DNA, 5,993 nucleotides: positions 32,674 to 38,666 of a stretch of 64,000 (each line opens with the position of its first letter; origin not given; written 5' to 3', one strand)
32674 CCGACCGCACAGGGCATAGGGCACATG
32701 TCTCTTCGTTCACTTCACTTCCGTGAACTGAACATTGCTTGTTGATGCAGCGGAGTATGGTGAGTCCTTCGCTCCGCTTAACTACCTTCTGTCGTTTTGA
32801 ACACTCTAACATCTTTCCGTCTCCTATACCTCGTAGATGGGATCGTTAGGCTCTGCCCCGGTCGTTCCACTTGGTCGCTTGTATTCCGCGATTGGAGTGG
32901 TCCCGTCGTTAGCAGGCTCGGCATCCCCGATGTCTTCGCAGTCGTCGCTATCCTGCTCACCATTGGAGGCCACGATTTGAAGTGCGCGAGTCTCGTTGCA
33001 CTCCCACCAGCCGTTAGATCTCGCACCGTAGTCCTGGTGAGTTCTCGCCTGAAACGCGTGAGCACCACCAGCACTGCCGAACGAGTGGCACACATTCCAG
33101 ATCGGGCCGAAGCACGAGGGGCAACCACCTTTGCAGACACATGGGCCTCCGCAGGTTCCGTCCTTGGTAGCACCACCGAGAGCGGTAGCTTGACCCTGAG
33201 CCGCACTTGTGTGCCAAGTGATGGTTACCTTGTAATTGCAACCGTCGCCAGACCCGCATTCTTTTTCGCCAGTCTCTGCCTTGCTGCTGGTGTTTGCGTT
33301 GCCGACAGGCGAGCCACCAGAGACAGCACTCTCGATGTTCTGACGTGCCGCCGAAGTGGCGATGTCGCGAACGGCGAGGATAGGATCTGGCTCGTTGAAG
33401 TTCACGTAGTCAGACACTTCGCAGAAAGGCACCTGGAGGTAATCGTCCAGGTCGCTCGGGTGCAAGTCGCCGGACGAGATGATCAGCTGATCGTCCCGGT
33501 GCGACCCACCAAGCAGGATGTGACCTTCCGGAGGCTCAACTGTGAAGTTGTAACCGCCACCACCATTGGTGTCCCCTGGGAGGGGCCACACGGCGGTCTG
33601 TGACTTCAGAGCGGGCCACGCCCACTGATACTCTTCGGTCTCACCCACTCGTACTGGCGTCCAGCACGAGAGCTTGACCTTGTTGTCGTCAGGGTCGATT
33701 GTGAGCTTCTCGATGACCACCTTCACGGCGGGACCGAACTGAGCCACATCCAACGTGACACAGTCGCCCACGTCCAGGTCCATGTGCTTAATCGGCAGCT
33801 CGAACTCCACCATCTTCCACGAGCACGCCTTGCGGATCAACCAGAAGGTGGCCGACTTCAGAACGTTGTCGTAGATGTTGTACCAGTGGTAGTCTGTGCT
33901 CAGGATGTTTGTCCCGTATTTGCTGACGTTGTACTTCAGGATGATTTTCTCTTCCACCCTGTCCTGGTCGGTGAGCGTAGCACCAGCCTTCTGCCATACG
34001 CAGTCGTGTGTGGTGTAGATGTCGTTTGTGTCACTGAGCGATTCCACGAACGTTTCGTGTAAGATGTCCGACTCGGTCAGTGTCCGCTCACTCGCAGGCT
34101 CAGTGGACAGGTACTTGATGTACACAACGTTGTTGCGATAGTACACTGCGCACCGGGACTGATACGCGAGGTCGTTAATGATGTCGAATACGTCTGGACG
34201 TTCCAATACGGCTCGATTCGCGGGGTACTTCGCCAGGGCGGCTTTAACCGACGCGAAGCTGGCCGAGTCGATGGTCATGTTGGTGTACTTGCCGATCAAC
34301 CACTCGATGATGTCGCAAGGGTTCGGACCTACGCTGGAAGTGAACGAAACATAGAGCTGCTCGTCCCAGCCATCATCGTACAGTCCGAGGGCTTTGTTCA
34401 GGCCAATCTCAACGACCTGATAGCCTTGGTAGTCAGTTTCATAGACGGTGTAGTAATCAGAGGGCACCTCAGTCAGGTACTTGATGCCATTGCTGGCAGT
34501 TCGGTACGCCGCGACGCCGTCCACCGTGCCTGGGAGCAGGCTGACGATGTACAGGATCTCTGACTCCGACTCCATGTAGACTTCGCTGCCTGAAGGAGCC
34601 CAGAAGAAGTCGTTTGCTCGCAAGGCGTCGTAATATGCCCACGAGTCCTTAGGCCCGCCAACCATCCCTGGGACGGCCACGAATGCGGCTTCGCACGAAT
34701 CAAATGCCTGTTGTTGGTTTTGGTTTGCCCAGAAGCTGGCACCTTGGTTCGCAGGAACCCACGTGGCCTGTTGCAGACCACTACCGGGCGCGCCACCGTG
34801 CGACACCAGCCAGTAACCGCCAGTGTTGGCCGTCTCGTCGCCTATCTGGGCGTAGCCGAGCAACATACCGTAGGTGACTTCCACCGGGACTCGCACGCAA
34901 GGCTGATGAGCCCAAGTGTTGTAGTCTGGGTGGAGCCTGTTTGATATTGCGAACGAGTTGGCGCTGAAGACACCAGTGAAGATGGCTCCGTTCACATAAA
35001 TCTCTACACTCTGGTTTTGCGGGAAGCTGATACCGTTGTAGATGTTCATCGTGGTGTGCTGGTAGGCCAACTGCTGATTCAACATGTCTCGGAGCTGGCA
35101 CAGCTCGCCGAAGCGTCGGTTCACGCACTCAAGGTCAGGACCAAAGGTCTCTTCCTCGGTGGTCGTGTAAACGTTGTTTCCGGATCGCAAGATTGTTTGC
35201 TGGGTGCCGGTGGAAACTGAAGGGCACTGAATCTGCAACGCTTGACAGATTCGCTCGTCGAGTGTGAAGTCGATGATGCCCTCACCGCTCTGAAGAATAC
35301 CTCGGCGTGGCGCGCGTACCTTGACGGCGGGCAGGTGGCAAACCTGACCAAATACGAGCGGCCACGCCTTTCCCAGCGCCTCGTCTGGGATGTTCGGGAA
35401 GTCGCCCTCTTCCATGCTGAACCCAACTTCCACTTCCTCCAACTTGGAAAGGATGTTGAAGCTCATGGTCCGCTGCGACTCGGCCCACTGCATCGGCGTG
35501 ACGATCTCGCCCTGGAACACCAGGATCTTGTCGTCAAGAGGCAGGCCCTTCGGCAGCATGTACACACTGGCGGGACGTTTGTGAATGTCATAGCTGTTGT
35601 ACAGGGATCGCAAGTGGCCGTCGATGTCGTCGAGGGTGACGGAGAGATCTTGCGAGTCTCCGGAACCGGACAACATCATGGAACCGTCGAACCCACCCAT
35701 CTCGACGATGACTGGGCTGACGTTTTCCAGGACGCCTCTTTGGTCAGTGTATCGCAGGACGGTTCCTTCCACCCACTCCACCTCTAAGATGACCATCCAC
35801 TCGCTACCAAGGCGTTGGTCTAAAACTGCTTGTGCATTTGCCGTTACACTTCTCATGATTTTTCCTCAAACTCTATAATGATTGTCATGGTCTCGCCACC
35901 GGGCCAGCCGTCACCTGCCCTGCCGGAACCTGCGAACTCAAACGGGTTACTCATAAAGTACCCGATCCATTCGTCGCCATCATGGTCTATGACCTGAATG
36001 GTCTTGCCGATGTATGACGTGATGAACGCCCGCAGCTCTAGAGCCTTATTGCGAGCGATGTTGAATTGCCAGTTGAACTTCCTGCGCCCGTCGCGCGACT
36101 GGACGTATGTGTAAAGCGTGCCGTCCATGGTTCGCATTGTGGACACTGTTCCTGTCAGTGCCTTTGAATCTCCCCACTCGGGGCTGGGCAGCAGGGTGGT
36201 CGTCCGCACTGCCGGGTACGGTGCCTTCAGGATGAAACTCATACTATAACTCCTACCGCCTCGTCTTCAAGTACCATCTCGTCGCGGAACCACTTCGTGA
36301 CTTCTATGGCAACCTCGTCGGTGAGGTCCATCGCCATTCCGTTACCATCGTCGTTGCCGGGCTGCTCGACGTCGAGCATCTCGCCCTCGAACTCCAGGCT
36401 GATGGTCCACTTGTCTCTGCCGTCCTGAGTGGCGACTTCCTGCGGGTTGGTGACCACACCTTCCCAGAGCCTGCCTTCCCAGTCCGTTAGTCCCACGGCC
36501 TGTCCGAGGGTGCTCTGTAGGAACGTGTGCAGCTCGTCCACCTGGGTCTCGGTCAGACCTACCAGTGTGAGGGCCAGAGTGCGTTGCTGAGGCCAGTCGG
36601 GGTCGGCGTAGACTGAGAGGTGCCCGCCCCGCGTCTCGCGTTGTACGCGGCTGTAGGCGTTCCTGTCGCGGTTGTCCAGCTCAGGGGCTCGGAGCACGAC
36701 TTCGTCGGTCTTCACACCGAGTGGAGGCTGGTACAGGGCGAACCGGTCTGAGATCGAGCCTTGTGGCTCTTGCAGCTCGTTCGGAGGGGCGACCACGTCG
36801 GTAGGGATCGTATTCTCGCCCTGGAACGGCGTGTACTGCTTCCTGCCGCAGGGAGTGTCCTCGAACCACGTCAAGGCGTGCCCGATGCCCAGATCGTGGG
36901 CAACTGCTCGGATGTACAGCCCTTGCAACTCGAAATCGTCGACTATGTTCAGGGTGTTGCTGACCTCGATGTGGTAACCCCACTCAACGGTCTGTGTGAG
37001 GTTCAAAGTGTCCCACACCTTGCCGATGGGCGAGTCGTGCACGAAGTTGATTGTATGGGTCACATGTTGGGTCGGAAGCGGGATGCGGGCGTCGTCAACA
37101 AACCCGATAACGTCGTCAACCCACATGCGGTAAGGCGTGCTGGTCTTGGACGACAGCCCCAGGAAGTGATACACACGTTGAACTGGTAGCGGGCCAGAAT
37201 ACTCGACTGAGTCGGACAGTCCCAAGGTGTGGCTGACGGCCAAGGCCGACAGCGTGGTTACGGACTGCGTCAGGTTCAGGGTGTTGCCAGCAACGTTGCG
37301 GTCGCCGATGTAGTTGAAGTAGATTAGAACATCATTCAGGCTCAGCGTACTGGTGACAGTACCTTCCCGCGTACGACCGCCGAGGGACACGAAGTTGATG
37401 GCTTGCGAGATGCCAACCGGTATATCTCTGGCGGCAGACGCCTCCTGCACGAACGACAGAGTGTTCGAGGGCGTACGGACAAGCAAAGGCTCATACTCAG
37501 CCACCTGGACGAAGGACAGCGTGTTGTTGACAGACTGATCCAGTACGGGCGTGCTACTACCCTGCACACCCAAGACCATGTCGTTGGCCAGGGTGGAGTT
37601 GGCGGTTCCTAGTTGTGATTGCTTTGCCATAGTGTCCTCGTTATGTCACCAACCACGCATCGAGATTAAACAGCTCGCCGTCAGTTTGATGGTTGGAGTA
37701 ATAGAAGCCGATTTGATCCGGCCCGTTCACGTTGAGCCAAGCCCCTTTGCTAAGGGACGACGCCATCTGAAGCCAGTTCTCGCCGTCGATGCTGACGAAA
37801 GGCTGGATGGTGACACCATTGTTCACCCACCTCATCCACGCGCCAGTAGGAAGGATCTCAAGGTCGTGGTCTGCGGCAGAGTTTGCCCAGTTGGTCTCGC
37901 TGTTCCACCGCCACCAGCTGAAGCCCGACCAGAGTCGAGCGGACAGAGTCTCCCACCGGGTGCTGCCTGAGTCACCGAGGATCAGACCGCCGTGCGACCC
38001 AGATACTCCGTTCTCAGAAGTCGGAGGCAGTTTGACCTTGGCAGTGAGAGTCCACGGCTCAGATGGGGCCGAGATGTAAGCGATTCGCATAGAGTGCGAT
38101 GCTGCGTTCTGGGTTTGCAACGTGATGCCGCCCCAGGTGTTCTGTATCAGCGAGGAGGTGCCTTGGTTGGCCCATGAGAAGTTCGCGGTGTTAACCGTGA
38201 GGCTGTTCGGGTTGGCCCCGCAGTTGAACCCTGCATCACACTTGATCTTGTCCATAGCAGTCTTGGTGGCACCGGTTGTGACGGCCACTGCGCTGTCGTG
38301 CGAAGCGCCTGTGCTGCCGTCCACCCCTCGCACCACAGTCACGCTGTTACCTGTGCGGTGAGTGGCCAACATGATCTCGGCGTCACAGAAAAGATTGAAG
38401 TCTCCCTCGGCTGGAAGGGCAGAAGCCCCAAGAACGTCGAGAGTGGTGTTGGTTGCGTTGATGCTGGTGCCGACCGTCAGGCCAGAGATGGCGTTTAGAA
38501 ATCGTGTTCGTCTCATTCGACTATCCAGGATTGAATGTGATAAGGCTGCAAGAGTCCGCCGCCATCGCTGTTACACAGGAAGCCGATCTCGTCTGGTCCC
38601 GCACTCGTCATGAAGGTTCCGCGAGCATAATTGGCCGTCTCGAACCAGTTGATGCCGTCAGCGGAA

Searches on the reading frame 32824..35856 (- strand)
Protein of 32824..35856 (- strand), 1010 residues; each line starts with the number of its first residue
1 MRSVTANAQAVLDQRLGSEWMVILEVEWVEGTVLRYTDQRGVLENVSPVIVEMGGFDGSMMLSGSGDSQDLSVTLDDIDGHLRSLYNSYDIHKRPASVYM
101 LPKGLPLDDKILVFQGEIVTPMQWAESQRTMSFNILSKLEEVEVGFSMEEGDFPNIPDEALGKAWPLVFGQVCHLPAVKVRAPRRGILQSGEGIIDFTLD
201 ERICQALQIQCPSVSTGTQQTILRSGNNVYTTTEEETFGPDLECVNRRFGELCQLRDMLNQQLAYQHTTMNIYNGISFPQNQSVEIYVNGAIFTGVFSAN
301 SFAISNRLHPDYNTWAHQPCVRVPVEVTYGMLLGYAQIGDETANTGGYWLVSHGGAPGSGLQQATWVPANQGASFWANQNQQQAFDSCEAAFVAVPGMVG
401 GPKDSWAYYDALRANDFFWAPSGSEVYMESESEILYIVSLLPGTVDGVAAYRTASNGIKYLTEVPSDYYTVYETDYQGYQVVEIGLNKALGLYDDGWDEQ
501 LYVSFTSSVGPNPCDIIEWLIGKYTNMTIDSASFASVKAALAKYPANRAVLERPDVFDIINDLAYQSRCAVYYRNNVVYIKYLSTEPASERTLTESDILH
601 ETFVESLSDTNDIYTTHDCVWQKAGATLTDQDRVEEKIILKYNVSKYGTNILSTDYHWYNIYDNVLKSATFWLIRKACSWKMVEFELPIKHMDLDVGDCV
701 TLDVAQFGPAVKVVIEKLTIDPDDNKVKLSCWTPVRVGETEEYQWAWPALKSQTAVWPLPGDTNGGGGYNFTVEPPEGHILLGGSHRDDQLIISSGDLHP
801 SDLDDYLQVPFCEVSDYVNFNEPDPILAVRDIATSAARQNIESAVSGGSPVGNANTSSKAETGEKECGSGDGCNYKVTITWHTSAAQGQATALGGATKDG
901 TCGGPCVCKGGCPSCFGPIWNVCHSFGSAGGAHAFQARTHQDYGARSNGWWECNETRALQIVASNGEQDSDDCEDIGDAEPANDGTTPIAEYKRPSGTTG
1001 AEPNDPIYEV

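Call 14: search_protein_families(library=pfam, proteins=[window:32824-35856:-], max_evalue=0.01)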
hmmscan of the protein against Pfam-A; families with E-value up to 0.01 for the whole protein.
window:32824-35856:- (1010 aa): 1 family
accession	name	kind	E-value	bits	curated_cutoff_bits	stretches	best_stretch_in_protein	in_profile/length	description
PF13550.12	Phage-tail_3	-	0.0099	16.2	23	0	672-705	118-151/164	Putative phage tail protein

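Call 15: search_protein_families(library=phrogs, proteins=[window:32824-35856:-], max_evalue=0.01)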
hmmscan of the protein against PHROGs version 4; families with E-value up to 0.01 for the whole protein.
window:32824-35856:- (1010 aa): 0 families

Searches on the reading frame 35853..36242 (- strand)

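Call 14: search_protein_families(library=pfam, proteins=[window:35853-36242:-], max_evalue=0.01)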
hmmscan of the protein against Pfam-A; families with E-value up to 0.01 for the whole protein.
window:35853-36242:- (129 aa): 0 families

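Call 15: search_protein_families(library=phrogs, proteins=[window:35853-36242:-], max_evalue=0.01)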
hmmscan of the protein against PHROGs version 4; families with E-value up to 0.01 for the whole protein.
window:35853-36242:- (129 aa): 2 families
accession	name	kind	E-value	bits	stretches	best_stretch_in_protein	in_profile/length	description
phrog_1865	-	unknown function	0.00036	21.5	1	75-96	4-25/64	-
phrog_19104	-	unknown function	0.0025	18.7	1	16-45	7-37/57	-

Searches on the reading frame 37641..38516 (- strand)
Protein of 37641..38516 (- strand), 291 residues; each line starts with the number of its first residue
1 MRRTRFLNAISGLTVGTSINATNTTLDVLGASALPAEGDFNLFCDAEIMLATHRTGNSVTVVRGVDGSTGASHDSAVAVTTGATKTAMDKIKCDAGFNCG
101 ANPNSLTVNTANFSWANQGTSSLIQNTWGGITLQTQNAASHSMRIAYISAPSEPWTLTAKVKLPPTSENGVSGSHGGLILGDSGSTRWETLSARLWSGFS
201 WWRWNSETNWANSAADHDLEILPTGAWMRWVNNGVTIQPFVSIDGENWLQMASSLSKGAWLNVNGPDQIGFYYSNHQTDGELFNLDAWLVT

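Call 14: search_protein_families(library=pfam, proteins=[window:37641-38516:-], max_evalue=0.01)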
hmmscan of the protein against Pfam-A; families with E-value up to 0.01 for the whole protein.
window:37641-38516:- (291 aa): 0 families

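Call 15: search_protein_families(library=phrogs, proteins=[window:37641-38516:-], max_evalue=0.01)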
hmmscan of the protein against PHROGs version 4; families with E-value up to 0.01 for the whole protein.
window:37641-38516:- (291 aa): 2 families
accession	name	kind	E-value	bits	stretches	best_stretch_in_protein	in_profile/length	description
phrog_19068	-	unknown function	9.2e-07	29.5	1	81-274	55-248/267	-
phrog_9851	-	tail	0.00013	20.9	1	12-86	802-874/1092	tail fiber protein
